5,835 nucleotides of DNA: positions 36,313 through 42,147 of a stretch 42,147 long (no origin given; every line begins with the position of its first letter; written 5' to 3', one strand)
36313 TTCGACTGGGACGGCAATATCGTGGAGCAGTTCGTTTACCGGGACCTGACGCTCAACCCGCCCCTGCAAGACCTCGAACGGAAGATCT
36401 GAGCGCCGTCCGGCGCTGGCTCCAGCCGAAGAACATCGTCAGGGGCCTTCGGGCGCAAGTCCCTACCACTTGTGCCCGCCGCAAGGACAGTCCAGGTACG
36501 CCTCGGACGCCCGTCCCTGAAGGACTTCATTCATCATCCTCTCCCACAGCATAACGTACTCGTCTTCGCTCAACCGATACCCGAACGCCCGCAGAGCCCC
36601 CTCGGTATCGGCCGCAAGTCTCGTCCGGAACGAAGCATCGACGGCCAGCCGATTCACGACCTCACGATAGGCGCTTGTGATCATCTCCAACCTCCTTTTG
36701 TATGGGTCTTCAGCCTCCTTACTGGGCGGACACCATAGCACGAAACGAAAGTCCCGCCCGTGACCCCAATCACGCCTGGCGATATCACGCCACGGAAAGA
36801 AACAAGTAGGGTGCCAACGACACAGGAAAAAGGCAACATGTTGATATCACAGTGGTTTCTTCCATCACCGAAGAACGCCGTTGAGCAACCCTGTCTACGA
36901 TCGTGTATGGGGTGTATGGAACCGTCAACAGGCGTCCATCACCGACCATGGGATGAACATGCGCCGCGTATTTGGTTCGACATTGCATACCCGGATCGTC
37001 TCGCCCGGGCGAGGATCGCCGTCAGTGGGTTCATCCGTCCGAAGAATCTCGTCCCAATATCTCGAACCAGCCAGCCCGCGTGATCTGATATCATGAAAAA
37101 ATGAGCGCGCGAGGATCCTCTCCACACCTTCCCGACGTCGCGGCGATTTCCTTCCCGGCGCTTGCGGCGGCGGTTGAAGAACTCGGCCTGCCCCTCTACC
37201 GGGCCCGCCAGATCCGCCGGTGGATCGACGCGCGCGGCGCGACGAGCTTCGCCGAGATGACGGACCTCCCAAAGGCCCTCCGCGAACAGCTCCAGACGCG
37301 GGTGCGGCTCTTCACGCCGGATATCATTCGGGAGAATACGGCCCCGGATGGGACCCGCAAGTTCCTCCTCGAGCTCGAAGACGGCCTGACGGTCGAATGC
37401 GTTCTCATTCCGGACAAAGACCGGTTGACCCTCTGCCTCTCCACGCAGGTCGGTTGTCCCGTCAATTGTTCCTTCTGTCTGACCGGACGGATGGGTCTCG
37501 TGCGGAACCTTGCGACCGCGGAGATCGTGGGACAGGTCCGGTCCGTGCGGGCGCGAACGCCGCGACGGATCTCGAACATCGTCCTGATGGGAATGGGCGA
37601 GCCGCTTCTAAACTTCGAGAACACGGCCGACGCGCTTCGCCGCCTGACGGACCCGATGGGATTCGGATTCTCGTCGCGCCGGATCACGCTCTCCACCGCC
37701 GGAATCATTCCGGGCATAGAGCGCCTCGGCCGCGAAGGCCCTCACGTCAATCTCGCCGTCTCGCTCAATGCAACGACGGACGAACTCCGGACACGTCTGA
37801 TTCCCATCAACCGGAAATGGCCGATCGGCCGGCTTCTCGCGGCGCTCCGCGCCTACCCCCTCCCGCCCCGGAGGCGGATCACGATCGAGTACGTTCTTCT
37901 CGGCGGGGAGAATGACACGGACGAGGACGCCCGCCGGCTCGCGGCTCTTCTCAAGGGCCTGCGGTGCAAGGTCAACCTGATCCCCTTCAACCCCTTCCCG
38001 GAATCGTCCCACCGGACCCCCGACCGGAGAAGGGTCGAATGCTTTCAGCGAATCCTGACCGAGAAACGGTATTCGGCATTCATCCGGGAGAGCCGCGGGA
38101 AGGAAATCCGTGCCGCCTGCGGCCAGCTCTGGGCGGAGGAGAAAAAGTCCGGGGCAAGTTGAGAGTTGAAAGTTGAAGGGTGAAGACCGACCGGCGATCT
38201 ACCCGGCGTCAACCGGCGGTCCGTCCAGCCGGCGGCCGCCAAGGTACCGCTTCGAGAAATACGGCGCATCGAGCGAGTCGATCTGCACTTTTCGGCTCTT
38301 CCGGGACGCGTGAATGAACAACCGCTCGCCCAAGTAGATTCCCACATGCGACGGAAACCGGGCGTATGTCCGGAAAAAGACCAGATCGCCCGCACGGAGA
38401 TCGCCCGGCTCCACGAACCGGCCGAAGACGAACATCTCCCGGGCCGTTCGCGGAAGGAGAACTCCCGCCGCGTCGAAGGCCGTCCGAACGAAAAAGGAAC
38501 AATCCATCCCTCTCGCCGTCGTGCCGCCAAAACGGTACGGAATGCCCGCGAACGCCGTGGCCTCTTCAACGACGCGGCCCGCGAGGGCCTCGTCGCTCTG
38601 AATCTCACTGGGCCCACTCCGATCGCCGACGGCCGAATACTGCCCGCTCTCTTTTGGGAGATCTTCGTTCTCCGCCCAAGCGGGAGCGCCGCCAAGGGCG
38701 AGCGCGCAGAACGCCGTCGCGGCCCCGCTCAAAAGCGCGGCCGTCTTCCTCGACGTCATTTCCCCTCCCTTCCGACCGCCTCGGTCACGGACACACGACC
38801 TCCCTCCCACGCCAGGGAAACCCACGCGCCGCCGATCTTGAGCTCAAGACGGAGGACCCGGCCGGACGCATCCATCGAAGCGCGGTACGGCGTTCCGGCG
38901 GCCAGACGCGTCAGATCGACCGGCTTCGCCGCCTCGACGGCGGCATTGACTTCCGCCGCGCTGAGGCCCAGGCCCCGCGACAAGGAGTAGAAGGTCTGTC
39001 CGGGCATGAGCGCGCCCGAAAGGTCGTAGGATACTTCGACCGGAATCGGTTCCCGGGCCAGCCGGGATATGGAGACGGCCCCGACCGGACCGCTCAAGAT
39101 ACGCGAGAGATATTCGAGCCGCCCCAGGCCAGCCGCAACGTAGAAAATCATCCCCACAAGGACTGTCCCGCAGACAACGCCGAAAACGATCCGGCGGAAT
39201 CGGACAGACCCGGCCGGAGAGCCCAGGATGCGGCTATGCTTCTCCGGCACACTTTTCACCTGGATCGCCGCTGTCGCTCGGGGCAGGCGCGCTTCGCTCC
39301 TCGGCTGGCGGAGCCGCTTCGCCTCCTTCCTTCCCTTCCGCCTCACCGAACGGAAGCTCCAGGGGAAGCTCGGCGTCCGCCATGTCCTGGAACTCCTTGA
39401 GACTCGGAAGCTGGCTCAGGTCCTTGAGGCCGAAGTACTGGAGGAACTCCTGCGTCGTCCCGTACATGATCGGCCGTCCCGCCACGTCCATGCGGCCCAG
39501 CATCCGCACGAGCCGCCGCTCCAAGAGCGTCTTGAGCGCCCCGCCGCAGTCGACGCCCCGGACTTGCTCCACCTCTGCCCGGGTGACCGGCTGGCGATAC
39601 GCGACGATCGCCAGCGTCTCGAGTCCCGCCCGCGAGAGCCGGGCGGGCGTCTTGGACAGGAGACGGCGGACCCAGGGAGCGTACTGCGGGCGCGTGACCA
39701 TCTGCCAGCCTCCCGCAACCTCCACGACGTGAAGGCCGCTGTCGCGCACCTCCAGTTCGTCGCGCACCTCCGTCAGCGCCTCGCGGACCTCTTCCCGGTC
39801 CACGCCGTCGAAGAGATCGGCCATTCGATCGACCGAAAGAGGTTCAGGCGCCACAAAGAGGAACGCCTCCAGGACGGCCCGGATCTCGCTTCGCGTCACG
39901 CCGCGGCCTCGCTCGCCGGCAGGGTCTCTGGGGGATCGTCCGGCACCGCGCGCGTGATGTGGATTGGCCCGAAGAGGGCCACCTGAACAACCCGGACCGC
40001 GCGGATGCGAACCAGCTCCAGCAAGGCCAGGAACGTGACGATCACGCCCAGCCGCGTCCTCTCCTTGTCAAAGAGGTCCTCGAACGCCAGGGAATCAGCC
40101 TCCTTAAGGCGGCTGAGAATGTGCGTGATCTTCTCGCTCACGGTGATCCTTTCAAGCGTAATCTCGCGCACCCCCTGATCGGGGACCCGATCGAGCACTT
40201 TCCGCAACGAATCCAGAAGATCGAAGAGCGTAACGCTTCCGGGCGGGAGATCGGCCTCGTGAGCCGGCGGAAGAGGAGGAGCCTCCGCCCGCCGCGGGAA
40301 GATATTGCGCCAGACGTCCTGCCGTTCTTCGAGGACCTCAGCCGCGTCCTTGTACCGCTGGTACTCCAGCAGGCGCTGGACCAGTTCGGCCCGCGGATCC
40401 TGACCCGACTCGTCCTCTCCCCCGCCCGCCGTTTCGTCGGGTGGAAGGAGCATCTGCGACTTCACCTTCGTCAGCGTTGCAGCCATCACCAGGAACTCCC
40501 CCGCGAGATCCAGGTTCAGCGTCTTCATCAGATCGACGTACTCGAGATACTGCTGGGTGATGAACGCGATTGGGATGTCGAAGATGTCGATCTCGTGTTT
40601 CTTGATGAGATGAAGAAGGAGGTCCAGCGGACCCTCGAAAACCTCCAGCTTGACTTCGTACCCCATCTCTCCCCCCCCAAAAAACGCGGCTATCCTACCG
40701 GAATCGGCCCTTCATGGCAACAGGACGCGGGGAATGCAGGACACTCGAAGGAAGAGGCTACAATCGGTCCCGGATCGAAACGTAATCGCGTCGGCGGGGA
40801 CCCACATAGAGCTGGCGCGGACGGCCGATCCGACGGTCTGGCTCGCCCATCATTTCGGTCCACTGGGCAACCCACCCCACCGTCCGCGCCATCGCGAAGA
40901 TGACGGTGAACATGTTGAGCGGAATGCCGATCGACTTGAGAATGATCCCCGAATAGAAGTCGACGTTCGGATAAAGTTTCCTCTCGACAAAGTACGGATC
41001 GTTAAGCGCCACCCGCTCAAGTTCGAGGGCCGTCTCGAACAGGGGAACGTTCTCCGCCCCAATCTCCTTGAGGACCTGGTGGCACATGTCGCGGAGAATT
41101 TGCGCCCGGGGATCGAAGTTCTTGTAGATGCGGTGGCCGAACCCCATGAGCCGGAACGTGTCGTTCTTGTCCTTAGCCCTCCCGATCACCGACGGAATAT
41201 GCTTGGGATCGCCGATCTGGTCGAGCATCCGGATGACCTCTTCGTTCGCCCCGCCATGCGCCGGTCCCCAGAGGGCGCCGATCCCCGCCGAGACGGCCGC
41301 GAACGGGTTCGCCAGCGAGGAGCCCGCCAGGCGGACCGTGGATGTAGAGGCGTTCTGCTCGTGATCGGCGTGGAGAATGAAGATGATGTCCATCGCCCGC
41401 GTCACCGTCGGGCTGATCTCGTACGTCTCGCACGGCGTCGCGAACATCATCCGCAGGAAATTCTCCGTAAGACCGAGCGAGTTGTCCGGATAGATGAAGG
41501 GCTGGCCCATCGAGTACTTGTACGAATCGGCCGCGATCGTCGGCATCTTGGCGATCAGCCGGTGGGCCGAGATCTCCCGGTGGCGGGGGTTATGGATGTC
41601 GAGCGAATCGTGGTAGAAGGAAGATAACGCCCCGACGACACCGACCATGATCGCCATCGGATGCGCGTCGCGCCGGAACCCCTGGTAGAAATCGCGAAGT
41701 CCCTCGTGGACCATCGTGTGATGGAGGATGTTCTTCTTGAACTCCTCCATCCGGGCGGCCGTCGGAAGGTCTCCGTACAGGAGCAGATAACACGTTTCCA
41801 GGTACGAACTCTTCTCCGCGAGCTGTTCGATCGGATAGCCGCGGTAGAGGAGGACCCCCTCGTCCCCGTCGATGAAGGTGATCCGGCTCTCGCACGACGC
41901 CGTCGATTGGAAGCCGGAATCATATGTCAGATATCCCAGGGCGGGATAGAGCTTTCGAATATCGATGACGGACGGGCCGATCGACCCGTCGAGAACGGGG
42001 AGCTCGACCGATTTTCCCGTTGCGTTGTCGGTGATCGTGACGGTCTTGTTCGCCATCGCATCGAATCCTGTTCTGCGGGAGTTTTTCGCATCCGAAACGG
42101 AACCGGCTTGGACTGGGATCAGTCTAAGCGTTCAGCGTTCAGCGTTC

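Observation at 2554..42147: Family of strictly periodic 7-nt and 8-nt tandem arrays in most intergenic spacers, usually starting at the stop codon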

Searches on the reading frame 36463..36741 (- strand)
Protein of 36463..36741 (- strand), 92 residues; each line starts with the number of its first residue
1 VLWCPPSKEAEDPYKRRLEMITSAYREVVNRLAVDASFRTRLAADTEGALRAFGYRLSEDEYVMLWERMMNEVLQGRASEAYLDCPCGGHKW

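Call 16: search_protein_families(library=pfam, proteins=[window:36463-36741:-])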
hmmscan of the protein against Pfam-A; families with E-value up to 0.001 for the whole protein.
window:36463-36741:- (92 aa): 1 family
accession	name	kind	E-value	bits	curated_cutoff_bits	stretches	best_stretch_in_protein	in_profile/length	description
PF14407.11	Frankia_peptide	-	3.6e-06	27.6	48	1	28-61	5-38/63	Ribosomally synthesized peptide prototyped by Frankia Franean1_4349.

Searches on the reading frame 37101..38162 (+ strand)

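Call 16: search_protein_families(library=pfam, proteins=[window:37101-38162:+])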
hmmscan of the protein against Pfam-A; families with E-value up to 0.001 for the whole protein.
window:37101-38162:+ (353 aa): 2 families
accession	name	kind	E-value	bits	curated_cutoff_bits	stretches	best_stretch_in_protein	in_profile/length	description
PF04055.27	Radical_SAM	-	1e-15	58.7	29.5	1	114-280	2-165/166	Radical SAM superfamily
PF21016.3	RlmN_N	-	2.1e-11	43.9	24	1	19-68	9-58/60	Ribosomal RNA large subunit methyltransferase N-terminal domain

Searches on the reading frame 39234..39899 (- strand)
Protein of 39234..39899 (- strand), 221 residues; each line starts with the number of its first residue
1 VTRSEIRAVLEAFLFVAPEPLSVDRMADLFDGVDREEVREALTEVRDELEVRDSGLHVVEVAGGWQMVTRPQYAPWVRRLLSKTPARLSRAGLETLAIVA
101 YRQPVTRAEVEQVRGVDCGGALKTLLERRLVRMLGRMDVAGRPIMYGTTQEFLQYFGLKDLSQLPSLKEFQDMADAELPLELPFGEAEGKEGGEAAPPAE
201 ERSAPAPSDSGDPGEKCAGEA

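Call 16: search_protein_families(library=pfam, proteins=[window:39234-39899:-])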
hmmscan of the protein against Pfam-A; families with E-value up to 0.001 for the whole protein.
window:39234-39899:- (221 aa): 1 family
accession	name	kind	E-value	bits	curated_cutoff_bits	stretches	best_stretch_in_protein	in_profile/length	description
PF04079.22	SMC_ScpB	-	1.3e-57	194.3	27.4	1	9-167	2-160/160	Segregation and condensation complex subunit ScpB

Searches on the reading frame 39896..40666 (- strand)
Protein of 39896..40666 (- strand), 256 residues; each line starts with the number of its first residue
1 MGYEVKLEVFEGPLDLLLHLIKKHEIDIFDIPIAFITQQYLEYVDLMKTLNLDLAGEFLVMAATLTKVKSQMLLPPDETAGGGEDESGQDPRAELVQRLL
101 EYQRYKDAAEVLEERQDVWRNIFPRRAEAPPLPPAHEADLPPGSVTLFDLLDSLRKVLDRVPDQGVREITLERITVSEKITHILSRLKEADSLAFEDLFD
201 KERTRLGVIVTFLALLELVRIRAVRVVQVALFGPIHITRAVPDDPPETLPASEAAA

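Call 16: search_protein_families(library=pfam, proteins=[window:39896-40666:-])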
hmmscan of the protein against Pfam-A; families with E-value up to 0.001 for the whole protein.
window:39896-40666:- (256 aa): 1 family
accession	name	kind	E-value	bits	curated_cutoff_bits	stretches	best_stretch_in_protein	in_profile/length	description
PF02616.19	SMC_ScpA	-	2.2e-37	129.7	24.6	1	20-238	1-230/232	Segregation and condensation protein ScpA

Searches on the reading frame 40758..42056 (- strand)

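Call 16: search_protein_families(library=pfam, proteins=[window:40758-42056:-])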
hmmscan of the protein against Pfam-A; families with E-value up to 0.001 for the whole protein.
window:40758-42056:- (432 aa): 1 family
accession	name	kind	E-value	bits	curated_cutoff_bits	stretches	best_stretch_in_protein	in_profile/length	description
PF00285.26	Citrate_synt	-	2.9e-139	464.5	27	1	48-414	1-357/357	Citrate synthase, C-terminal domain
